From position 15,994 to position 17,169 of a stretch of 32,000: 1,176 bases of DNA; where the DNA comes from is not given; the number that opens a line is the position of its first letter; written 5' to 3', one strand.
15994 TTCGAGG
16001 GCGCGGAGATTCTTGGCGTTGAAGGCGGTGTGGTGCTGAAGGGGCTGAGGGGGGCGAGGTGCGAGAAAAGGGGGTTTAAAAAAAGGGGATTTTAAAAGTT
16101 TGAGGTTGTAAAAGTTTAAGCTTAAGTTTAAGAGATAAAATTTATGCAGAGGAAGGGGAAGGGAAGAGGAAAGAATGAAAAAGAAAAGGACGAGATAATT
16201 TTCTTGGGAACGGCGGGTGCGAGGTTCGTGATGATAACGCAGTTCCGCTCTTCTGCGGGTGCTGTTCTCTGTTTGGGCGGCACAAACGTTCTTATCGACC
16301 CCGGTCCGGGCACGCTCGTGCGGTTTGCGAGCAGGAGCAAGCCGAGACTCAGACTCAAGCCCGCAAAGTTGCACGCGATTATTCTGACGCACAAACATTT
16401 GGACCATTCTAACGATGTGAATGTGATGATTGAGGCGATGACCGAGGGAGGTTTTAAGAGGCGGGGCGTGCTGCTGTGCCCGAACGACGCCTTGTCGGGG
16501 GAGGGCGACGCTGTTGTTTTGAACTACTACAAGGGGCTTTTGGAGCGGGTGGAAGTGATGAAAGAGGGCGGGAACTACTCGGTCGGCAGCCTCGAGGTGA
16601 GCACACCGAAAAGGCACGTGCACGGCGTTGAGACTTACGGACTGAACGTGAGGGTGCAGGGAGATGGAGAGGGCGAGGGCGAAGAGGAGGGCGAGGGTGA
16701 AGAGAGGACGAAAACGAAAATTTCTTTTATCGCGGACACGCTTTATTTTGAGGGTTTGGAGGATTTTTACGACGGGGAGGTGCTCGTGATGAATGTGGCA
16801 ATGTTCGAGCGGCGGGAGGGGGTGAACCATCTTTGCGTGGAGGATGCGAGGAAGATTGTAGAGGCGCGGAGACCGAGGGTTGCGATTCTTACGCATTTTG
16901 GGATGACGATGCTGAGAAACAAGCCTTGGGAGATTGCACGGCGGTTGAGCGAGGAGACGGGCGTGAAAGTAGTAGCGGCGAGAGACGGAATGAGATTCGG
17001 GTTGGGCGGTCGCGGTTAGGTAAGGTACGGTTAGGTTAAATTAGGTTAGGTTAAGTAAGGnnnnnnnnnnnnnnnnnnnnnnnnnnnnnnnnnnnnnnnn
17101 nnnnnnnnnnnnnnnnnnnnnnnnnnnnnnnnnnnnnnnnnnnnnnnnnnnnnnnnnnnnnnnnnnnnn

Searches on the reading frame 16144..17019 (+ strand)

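Call 17: search_protein_families(library=pfam, proteins=[window:16144-17019:+], max_evalue=0.01)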
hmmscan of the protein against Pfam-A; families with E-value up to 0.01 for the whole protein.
window:16144-17019:+ (291 aa): 3 families
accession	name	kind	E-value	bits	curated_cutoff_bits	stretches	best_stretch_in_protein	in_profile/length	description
PF12706.13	Lactamase_B_2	-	4.8e-18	65.9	27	1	47-252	1-200/200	Beta-lactamase superfamily domain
PF00753.33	Lactamase_B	-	1.9e-09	38.2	22.7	1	41-93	10-61/196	Metallo-beta-lactamase superfamily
PF13483.12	Lactamase_B_3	-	0.0013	19.1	24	1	44-155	14-78/160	Beta-lactamase superfamily domain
